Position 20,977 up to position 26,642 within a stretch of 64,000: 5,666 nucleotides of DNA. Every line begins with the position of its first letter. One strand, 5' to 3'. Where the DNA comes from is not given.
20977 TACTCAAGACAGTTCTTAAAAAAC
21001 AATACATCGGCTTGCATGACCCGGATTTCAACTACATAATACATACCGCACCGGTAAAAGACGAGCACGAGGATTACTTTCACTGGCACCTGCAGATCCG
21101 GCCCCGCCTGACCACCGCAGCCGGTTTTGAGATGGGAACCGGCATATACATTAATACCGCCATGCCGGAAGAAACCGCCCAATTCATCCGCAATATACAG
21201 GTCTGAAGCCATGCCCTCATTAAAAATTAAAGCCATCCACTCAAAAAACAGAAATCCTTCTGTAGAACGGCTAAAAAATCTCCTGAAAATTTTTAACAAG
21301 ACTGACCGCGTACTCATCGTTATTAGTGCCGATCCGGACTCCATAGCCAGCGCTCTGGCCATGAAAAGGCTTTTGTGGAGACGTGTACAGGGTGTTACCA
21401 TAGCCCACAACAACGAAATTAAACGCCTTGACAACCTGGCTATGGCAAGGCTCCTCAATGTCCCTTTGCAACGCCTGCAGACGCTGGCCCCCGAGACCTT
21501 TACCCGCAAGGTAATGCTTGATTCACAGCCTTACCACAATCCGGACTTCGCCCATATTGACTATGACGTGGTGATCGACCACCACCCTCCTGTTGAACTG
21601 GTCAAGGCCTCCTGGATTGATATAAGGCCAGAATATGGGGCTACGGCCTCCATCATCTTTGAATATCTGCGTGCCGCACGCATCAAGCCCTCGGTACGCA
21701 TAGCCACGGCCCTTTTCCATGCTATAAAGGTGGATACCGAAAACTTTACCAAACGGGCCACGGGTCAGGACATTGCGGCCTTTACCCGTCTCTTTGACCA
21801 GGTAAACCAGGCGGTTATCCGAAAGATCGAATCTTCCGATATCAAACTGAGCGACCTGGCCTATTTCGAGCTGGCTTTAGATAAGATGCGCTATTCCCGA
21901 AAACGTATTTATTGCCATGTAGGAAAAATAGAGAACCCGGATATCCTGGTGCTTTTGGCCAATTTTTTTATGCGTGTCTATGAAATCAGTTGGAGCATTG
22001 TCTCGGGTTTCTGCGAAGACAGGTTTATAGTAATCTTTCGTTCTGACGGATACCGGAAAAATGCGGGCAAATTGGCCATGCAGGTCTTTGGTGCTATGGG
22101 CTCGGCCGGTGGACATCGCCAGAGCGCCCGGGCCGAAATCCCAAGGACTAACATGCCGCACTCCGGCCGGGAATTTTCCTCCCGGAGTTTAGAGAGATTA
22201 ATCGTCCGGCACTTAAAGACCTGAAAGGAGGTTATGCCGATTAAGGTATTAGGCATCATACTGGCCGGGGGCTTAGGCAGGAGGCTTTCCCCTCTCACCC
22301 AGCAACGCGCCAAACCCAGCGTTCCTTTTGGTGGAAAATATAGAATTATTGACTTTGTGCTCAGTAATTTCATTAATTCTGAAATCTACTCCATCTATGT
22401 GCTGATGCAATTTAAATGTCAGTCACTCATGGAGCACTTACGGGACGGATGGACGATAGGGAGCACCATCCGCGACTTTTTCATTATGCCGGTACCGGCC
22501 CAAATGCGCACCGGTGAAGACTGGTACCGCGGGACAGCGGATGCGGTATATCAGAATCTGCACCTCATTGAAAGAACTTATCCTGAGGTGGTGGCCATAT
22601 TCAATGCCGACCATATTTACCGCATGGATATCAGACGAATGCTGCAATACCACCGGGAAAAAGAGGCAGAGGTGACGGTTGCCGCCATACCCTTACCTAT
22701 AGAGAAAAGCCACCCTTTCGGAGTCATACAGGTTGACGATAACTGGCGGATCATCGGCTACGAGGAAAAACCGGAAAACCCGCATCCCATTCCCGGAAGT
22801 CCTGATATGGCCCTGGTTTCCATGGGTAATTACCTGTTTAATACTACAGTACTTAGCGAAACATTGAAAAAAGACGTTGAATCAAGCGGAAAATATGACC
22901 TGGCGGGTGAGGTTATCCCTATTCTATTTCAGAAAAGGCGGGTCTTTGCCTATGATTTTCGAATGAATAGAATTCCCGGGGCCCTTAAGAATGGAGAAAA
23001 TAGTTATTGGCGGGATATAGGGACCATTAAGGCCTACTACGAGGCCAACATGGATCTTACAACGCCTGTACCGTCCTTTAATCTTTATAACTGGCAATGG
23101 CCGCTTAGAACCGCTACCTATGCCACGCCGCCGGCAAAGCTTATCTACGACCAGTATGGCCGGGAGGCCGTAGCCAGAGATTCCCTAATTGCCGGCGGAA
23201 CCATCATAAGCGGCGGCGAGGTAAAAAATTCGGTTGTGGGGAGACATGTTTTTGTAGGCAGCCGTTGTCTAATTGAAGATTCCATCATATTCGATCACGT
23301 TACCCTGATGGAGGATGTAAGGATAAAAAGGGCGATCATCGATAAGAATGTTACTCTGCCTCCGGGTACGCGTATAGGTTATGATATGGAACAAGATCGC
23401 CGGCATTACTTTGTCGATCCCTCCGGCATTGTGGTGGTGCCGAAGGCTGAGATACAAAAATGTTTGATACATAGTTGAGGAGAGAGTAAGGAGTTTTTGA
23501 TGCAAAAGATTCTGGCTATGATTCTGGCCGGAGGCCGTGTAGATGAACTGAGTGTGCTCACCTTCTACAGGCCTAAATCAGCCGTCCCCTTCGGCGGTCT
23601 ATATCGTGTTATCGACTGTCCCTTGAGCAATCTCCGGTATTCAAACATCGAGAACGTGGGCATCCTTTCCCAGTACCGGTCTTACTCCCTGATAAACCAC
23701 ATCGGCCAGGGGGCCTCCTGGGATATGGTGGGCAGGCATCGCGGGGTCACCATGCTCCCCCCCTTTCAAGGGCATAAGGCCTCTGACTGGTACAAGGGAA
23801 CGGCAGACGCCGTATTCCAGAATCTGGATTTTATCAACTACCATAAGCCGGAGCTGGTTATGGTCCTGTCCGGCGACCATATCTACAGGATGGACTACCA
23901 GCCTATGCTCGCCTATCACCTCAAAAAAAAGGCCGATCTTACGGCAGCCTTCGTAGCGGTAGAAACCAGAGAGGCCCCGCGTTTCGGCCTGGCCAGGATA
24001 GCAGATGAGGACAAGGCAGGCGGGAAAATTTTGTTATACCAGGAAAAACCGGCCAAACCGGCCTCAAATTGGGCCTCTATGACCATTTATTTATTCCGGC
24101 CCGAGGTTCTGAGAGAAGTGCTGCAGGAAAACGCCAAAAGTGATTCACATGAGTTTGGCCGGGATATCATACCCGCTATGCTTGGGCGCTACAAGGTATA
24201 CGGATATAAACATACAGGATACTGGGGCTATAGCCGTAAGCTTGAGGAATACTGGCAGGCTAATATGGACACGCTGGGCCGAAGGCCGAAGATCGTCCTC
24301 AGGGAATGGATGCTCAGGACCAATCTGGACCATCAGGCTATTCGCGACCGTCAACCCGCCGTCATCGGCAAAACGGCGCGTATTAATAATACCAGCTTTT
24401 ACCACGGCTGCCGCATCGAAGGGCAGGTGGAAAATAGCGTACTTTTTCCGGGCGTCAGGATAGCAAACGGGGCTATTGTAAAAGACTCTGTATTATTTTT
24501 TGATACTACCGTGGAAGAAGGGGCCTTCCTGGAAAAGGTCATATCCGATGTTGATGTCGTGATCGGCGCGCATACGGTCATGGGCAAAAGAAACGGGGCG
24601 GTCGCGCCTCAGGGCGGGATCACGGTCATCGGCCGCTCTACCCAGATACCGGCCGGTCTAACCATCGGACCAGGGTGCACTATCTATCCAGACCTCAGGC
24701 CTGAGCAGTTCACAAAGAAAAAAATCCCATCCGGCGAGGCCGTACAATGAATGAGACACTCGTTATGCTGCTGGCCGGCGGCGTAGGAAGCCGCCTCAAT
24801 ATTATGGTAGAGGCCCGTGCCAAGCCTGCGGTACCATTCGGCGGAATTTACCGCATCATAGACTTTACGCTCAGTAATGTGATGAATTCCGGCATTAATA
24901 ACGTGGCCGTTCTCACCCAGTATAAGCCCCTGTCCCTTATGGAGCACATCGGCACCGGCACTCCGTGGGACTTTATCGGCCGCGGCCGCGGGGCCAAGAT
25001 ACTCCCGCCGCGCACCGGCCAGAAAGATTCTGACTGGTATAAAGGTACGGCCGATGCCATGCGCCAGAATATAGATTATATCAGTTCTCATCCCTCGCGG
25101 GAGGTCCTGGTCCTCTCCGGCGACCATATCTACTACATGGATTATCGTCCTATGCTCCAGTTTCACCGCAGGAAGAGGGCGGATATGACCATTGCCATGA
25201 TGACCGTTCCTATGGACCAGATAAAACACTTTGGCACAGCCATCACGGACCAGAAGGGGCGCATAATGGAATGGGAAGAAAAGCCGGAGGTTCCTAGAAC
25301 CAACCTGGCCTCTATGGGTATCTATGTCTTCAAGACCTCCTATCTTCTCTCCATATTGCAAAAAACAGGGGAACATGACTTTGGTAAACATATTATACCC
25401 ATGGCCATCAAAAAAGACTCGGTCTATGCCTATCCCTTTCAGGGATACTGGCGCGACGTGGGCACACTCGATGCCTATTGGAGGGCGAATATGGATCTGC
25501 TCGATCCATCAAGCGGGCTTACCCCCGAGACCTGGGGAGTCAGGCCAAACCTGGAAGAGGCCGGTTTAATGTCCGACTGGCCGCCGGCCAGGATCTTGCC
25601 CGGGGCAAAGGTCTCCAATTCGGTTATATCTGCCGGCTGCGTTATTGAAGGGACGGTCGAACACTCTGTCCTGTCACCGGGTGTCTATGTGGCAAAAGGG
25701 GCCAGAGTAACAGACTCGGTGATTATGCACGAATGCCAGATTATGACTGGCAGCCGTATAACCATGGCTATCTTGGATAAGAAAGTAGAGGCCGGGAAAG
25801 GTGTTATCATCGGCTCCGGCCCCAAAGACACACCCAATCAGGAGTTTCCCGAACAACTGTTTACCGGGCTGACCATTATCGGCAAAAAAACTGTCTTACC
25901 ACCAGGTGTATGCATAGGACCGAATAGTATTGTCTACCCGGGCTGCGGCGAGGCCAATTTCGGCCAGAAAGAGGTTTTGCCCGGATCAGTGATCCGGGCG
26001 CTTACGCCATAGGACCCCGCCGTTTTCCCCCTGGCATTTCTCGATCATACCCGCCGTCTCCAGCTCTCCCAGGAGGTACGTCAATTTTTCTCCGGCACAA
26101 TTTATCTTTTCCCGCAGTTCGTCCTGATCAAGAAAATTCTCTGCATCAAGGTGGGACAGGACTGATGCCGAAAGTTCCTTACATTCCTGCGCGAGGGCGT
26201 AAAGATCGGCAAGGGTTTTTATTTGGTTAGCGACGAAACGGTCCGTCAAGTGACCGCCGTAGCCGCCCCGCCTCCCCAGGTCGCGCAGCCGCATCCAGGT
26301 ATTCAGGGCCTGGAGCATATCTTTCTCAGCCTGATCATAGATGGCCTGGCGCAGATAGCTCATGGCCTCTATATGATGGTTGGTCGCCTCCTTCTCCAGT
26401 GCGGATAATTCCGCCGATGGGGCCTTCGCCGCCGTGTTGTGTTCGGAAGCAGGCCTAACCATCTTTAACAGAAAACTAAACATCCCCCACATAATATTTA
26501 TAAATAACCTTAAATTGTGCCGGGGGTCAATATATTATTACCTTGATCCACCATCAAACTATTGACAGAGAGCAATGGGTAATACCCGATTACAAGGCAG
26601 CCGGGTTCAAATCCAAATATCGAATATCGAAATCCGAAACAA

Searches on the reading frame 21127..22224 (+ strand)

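Call 12: search_protein_families(library=ncbifam, max_evalue=1e-10, proteins=[window:21127-22224:+])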
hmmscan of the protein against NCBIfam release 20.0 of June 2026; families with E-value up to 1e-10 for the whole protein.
window:21127-22224:+ (365 aa): 0 families

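Call 63: search_protein_families(library=pfam, max_evalue=0.01, proteins=[window:21127-22224:+])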
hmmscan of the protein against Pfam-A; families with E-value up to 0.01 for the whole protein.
window:21127-22224:+ (365 aa): 2 families
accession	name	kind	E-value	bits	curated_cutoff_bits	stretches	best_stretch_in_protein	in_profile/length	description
PF01368.27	DHH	-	3e-08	34.4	28.1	1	62-199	2-124/125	DHH family, N-terminal domain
PF10740.15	DUF2529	-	0.0074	16.3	22.3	0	26-100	46-119/169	Domain of unknown function (DUF2529)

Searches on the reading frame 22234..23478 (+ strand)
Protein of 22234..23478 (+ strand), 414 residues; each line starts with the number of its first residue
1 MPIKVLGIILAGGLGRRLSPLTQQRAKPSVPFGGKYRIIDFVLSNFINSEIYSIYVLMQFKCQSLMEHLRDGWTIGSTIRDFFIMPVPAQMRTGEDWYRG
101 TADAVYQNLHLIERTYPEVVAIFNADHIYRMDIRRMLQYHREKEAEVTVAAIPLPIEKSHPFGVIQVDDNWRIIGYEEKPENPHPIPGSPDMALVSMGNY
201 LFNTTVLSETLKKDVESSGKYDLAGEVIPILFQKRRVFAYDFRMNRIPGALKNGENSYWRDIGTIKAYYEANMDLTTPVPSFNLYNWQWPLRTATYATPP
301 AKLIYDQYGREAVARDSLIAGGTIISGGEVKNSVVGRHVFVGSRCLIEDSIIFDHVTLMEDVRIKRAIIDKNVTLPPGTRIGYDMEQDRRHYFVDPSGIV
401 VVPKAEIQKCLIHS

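Call 12: search_protein_families(library=ncbifam, max_evalue=1e-10, proteins=[window:22234-23478:+])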
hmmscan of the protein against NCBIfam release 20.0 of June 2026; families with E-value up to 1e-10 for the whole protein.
window:22234-23478:+ (414 aa): 10 families
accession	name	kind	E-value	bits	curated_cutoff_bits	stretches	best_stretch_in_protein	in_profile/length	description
NF002023.0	PRK00844.1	subfamily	3.4e-167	556.4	458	1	4-406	6-406/408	glucose-1-phosphate adenylyltransferase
NF001947.0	PRK00725.1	subfamily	5.6e-149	496.5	470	1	4-409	16-421/426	glucose-1-phosphate adenylyltransferase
TIGR02091.1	glgC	equivalog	3e-133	444.4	424.9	1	5-382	1-363/364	glucose-1-phosphate adenylyltransferase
NF003670.0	PRK05293.1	equivalog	6.1e-97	324.9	470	1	4-403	4-370/382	glucose-1-phosphate adenylyltransferase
NF002772.0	PRK02862.1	equivalog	3.9e-87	292.7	537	1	4-353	3-345/429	glucose-1-phosphate adenylyltransferase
TIGR02092.1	glgD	equivalog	2.1e-52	178.4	236.6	1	4-381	2-354/370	glucose-1-phosphate adenylyltransferase subunit GlgD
NF052502.1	man1P_GTase_Rv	exception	3.4e-29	101.8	440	1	8-277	4-232/352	mannose-1-phosphate guanylyltransferase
TIGR03992.1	Arch_glmU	subfamily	8.2e-20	71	292.1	1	7-375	3-310/393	bifunctional sugar-1-phosphate nucleotidylyltransferase/acetyltransferase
TIGR01208.1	rmlA_long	equivalog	1.5e-16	60.3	320.25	1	7-212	2-183/353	glucose-1-phosphate thymidylyltransferase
NF041313.1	UDPGP_AglF_Halo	equivalog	3.3e-15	56.2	400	1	7-237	3-209/234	UTP--glucose-1-phosphate uridylyltransferase AglF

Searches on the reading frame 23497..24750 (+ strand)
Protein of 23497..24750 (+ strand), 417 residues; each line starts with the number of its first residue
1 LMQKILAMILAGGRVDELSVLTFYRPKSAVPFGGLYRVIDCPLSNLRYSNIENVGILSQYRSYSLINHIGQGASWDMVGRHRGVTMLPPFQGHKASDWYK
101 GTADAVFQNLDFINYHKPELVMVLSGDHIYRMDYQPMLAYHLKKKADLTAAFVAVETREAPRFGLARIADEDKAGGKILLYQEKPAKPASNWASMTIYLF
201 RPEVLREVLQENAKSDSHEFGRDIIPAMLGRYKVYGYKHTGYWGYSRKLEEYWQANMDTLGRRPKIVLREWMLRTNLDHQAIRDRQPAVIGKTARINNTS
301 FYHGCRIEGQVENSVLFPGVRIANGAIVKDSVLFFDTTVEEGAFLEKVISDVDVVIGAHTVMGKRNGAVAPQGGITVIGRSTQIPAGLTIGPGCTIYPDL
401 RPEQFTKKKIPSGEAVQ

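Call 12: search_protein_families(library=ncbifam, max_evalue=1e-10, proteins=[window:23497-24750:+])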
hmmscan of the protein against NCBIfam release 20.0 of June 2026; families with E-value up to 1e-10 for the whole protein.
window:23497-24750:+ (417 aa): 9 families
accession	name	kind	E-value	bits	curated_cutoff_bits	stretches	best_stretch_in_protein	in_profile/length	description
NF003670.0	PRK05293.1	equivalog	7.9e-113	377.2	470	1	1-384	1-375/382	glucose-1-phosphate adenylyltransferase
TIGR02091.1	glgC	equivalog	8.9e-94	314.5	424.9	1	6-363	2-363/364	glucose-1-phosphate adenylyltransferase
NF001947.0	PRK00725.1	subfamily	5.4e-87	292.3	470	1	2-365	14-396/426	glucose-1-phosphate adenylyltransferase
NF002023.0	PRK00844.1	subfamily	1.3e-80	271.2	458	1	2-382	4-406/408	glucose-1-phosphate adenylyltransferase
TIGR02092.1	glgD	equivalog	3.4e-63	213.9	236.6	1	4-361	2-353/370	glucose-1-phosphate adenylyltransferase subunit GlgD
NF002772.0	PRK02862.1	equivalog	1.4e-62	211.9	537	2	2-187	1-181/429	glucose-1-phosphate adenylyltransferase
NF052502.1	man1P_GTase_Rv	exception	3.8e-25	88.5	440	1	7-360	3-328/352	mannose-1-phosphate guanylyltransferase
TIGR01208.1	rmlA_long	equivalog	8e-20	71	320.25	1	7-362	2-331/353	glucose-1-phosphate thymidylyltransferase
TIGR03992.1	Arch_glmU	subfamily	1.2e-15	57.4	292.1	1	7-362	3-333/393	bifunctional sugar-1-phosphate nucleotidylyltransferase/acetyltransferase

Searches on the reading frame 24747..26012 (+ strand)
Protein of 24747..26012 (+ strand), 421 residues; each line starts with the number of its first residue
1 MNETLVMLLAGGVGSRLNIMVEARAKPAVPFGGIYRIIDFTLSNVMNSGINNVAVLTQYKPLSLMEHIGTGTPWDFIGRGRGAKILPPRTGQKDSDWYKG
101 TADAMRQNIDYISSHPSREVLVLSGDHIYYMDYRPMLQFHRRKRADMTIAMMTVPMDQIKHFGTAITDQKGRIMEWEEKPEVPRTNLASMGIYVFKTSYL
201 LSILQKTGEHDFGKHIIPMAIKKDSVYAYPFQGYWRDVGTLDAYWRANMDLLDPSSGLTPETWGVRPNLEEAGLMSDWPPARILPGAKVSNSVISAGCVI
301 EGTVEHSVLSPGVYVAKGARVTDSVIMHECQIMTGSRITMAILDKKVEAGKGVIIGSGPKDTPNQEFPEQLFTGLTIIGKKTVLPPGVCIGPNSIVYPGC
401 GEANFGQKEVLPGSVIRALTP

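Call 12: search_protein_families(library=ncbifam, max_evalue=1e-10, proteins=[window:24747-26012:+])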
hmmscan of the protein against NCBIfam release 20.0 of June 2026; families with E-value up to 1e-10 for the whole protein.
window:24747-26012:+ (421 aa): 12 families
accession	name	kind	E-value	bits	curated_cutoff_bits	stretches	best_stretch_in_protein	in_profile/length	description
NF003670.0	PRK05293.1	equivalog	9.4e-128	426.3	470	1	2-379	3-370/382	glucose-1-phosphate adenylyltransferase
TIGR02091.1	glgC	equivalog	4.7e-117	391.1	424.9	1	5-356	2-363/364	glucose-1-phosphate adenylyltransferase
NF001947.0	PRK00725.1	subfamily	1.1e-108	363.7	470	1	2-362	15-400/426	glucose-1-phosphate adenylyltransferase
NF002023.0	PRK00844.1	subfamily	2.7e-98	329.5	458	1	2-382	5-406/408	glucose-1-phosphate adenylyltransferase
NF002772.0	PRK02862.1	equivalog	2.1e-85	287.1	537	2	1-181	1-180/429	glucose-1-phosphate adenylyltransferase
TIGR02092.1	glgD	equivalog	1e-62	212.3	236.6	1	17-355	16-354/370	glucose-1-phosphate adenylyltransferase subunit GlgD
NF052502.1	man1P_GTase_Rv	exception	9.4e-37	126.7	440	1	7-364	4-339/352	mannose-1-phosphate guanylyltransferase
TIGR03992.1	Arch_glmU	subfamily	1.2e-24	87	292.1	1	7-355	4-333/393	bifunctional sugar-1-phosphate nucleotidylyltransferase/acetyltransferase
TIGR01208.1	rmlA_long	equivalog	1.2e-22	80.3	320.25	1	7-348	3-330/353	glucose-1-phosphate thymidylyltransferase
NF041173.1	Sug_nt_acttase_Thmprot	equivalog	3.8e-15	55.7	600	1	6-355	3-333/405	bifunctional sugar-1-phosphate nucleotidylyltransferase/acetyltransferase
NF041313.1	UDPGP_AglF_Halo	equivalog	5.4e-15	55.5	400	1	7-241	4-224/234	UTP--glucose-1-phosphate uridylyltransferase AglF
TIGR01207.1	rmlA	equivalog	1.7e-11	43.8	360.65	1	7-197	3-177/286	glucose-1-phosphate thymidylyltransferase RfbA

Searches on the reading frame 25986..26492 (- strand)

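Call 12: search_protein_families(library=ncbifam, max_evalue=1e-10, proteins=[window:25986-26492:-])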
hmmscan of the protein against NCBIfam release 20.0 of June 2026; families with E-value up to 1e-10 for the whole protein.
window:25986-26492:- (168 aa): 0 families

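Call 63: search_protein_families(library=pfam, max_evalue=0.01, proteins=[window:25986-26492:-])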
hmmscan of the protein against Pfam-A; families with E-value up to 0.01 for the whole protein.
window:25986-26492:- (168 aa): 2 families
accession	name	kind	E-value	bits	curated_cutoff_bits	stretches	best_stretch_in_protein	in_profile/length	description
PF19121.6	DUF5805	-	0.006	17.4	28.5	0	105-151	12-59/67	Family of unknown function (DUF5805)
PF22979.2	HTH_69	-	0.0068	16.7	27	0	121-156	27-62/69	Winged helix-turn-helix domain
